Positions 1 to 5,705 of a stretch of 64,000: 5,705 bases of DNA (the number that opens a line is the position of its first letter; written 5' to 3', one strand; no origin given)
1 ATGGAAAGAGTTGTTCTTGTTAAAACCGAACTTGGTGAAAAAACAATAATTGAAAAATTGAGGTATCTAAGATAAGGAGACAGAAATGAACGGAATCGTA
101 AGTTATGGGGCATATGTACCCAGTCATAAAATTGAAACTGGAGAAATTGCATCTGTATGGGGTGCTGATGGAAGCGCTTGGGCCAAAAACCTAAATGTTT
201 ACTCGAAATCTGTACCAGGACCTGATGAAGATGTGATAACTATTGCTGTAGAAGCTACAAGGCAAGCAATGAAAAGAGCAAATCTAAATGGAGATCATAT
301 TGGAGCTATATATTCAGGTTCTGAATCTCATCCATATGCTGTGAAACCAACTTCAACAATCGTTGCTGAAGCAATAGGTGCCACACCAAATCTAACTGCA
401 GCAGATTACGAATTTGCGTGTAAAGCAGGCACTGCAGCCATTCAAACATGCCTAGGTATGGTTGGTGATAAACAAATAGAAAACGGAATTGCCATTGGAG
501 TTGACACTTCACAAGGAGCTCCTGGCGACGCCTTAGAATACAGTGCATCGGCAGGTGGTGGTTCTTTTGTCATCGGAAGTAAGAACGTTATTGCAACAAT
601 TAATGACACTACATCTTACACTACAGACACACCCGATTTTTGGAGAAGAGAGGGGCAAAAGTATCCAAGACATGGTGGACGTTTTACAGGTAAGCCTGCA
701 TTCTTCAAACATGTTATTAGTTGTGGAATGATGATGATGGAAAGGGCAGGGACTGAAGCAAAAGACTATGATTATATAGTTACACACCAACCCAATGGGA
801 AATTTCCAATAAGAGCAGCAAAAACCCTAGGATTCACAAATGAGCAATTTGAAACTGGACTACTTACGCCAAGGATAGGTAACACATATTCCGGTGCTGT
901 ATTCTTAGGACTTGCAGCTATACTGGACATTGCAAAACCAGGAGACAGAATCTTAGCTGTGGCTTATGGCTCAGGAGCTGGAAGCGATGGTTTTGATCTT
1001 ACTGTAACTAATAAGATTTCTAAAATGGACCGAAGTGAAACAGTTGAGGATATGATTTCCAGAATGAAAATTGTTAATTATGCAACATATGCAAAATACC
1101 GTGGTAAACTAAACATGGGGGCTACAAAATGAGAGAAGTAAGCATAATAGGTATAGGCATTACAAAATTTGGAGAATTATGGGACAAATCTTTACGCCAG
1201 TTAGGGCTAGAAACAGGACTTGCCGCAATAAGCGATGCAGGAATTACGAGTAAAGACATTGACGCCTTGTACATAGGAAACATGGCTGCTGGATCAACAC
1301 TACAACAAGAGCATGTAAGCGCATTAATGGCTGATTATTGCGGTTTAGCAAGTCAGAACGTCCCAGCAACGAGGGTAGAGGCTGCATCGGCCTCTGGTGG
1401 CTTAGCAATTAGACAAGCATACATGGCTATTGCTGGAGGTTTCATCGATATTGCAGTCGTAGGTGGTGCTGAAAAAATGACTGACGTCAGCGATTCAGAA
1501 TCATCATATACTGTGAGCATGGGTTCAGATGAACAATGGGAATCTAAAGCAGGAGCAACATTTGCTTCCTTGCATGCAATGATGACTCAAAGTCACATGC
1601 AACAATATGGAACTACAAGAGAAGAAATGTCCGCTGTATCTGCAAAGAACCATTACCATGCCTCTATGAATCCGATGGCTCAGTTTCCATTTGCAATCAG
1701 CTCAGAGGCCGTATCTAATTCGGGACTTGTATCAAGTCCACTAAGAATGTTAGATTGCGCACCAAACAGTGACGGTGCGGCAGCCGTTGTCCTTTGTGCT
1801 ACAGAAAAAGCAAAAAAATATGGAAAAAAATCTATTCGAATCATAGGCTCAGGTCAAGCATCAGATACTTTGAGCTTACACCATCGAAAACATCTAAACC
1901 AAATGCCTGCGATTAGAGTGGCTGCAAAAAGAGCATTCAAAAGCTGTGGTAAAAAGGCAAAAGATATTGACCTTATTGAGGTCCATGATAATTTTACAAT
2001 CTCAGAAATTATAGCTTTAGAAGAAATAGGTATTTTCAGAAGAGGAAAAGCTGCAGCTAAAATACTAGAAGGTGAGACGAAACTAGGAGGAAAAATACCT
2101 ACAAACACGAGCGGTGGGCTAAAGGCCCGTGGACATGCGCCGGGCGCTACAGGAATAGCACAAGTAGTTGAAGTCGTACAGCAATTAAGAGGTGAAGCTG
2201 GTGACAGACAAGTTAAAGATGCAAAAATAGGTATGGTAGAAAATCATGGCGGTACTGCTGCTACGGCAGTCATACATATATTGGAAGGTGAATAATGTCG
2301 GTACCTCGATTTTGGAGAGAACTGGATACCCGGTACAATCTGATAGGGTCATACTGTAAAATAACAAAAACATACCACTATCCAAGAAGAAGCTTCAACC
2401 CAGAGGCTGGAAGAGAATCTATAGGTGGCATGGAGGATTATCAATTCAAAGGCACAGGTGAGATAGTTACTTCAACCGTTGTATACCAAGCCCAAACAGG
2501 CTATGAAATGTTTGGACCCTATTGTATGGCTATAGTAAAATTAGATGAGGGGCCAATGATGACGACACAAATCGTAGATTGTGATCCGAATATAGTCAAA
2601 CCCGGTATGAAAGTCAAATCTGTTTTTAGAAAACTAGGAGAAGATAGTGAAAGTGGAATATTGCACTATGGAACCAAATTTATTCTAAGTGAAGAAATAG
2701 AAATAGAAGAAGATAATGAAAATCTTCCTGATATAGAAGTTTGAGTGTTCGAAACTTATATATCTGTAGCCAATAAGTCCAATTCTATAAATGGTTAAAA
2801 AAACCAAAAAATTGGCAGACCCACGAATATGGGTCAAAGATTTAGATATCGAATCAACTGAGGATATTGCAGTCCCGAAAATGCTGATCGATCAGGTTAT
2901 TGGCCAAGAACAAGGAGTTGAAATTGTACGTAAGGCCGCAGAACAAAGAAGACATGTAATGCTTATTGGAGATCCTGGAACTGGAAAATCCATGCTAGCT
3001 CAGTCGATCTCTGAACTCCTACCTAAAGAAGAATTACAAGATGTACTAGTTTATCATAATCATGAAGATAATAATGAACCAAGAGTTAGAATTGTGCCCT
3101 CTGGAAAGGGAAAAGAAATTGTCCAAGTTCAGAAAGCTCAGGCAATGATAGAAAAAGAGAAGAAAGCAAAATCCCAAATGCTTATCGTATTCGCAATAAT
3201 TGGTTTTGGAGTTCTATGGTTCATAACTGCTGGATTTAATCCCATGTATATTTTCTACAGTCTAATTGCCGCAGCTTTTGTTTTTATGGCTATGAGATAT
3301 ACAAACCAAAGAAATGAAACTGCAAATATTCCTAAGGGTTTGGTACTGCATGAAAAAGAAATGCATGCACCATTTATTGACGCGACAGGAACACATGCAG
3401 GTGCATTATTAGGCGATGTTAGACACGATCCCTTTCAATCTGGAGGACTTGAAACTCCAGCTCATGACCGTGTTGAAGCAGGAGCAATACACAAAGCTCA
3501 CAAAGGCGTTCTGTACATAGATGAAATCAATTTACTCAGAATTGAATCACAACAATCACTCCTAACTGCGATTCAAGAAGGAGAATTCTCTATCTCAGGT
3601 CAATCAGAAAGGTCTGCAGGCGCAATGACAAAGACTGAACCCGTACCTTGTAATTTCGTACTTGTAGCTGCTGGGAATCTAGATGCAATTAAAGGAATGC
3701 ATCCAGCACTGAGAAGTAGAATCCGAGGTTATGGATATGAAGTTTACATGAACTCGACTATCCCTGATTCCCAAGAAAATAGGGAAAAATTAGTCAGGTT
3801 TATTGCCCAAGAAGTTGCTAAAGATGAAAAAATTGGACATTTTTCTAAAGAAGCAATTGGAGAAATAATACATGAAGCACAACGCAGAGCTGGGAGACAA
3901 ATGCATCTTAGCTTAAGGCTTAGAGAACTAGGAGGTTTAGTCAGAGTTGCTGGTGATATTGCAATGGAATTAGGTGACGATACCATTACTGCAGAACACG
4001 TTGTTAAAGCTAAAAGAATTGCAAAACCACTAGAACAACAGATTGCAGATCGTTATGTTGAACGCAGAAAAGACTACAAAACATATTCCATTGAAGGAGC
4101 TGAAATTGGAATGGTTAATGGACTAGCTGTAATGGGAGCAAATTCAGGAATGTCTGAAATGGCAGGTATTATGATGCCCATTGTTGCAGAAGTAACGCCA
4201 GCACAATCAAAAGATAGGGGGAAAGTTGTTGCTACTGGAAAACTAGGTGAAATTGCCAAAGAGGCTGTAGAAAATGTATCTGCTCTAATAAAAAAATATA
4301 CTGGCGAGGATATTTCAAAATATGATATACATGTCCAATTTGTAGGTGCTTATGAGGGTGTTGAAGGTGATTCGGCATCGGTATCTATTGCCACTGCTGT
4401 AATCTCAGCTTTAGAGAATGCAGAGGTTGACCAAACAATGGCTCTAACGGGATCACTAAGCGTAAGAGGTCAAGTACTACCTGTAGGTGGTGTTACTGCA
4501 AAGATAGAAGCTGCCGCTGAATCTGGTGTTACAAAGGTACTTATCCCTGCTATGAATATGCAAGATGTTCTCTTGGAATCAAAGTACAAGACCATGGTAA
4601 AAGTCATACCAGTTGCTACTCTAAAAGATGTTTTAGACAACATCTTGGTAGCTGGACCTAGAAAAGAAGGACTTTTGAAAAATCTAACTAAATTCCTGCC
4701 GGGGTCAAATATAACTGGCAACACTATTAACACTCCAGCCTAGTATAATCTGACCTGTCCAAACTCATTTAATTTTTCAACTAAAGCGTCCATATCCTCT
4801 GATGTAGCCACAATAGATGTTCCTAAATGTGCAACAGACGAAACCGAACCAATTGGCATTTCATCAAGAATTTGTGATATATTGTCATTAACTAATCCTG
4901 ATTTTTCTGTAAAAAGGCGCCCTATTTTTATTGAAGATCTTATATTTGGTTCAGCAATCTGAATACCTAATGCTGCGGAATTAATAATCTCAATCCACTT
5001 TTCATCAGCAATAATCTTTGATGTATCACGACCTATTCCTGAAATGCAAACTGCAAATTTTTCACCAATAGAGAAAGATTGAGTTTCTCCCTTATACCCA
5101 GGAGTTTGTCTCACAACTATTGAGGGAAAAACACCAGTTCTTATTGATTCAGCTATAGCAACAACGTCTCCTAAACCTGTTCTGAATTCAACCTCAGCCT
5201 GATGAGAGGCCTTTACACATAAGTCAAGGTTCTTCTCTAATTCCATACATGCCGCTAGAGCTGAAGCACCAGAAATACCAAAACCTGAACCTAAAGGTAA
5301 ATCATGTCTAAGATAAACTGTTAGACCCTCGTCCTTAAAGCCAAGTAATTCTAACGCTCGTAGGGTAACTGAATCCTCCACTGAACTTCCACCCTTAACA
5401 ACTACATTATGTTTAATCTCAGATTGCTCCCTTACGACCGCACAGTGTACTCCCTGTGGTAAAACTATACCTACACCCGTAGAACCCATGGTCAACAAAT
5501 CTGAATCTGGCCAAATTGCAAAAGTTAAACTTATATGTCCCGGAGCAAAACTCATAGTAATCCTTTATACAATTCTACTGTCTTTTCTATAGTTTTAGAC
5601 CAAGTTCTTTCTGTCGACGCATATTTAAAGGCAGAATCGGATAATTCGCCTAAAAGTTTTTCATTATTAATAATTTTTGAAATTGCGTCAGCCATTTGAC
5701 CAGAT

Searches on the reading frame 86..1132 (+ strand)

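Call 27: search_protein_families(library=pfam, proteins=[window:86-1132:+], max_evalue=0.001)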
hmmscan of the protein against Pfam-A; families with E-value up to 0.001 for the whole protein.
window:86-1132:+ (348 aa): 3 families
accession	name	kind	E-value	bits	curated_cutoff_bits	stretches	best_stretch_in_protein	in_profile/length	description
PF08541.16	ACP_syn_III_C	-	5.1e-10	39.8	26.6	1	218-298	1-81/90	3-Oxoacyl-[acyl-carrier-protein (ACP)] synthase III C terminal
PF08540.16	HMG_CoA_synt_C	-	2.4e-05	24.5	25.1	1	250-327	139-223/280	Hydroxymethylglutaryl-coenzyme A synthase C terminal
PF01154.23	HMG_CoA_synt_N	-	0.00048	20.5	25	1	3-133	6-138/174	Hydroxymethylglutaryl-coenzyme A synthase N terminal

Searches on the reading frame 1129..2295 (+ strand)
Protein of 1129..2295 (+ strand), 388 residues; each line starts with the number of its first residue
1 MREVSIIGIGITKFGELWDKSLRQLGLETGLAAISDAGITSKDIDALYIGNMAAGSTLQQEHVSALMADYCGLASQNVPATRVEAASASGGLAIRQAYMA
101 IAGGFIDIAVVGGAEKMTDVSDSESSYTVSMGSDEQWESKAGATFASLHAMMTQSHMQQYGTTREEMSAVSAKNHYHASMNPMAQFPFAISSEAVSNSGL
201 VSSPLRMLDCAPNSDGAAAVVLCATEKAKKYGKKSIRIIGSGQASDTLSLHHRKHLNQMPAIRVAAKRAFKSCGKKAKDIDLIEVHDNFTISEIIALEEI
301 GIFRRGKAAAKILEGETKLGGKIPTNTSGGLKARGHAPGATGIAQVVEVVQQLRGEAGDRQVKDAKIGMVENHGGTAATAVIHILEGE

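Call 27: search_protein_families(library=pfam, proteins=[window:1129-2295:+], max_evalue=0.001)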
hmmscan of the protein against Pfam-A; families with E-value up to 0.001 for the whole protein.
window:1129-2295:+ (388 aa): 4 families
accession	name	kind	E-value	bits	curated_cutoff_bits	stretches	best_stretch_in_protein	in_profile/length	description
PF22691.2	Thiolase_C_1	-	1.9e-44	151.3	28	1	242-386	1-143/144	Thiolase C-terminal domain-like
PF00108.29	Thiolase_N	-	1.2e-21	77.8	26.4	1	4-224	1-258/260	Thiolase, N-terminal domain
PF02803.24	Thiolase_C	-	3.6e-08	33.5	27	1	264-368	26-112/123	Thiolase, C-terminal domain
PF00109.32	ketoacyl-synt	-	1.2e-05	25.5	20.8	1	25-134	92-221/252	Beta-ketoacyl synthase, N-terminal domain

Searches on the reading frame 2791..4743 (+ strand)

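Call 27: search_protein_families(library=pfam, proteins=[window:2791-4743:+], max_evalue=0.001)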
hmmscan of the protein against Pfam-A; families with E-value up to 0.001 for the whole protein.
window:2791-4743:+ (650 aa): 20 families
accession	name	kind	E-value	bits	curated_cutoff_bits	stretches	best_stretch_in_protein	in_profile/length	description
PF05362.19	Lon_C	-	2.9e-27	96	21.1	1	435-620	23-204/205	Lon protease (S16) C-terminal proteolytic domain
PF01078.27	Mg_chelatase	-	1.5e-15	57.6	20.3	2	34-86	3-55/207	Magnesium chelatase, subunit ChlI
PF00158.32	Sigma54_activat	-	1.4e-13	51.4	20.2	1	225-274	82-130/168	Sigma-54 interaction domain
PF07728.20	AAA_5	-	3e-12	47.2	22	2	55-86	1-32/139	AAA domain (dynein-related subfamily)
PF00493.29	MCM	-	1.6e-09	37.6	23.3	0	227-269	111-153/224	MCM P-loop domain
PF13541.12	ChlI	-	2.4e-09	37.6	27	1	481-589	14-121/121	Subunit ChlI of Mg-chelatase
PF20436.4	LonB_AAA-LID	-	2e-08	34.6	22.4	1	350-407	1-58/65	Archaeal LonB, AAA+ ATPase LID domain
PF13654.12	AAA_32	-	3.7e-06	27.4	21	1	193-296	3-108/133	LonB-like, AAA domain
PF13401.12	AAA_22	-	7.7e-06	26.7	27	1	52-95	4-33/130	AAA domain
PF06068.19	TIP49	-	5.5e-05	22.9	23.8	0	43-79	40-76/347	TIP49 P-loop domain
PF12775.13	AAA_7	-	6e-05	23.1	25.8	1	45-85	25-65/181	P-loop containing dynein motor region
PF13191.12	AAA_16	-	8.6e-05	23.5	32.6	1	45-84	11-52/167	AAA ATPase domain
PF14532.12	Sigma54_activ_2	-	9.3e-05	23.1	25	0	232-265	64-97/138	Sigma-54 interaction domain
PF00004.35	AAA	-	9.5e-05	23.3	21.2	0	56-76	1-21/131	ATPase family associated with various cellular activities (AAA)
PF05496.18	RuvB_N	-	0.00012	22.4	27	0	35-75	8-55/159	Holliday junction DNA helicase RuvB P-loop domain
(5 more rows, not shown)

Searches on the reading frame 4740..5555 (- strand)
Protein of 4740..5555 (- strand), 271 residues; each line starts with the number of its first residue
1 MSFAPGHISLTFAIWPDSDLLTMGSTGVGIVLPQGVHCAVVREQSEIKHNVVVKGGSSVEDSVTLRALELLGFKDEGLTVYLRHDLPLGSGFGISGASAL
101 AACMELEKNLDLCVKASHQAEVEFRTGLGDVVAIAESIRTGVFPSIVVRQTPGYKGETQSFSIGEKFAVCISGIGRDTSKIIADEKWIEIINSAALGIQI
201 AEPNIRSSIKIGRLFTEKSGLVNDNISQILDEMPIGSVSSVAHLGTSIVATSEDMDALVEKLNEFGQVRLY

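Call 27: search_protein_families(library=pfam, proteins=[window:4740-5555:-], max_evalue=0.001)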
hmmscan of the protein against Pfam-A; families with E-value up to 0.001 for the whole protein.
window:4740-5555:- (271 aa): 1 family
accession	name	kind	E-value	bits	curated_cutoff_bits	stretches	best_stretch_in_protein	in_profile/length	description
PF00288.32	GHMP_kinases_N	-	2.4e-05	24.9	22.3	1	67-134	6-83/87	GHMP kinases N terminal domain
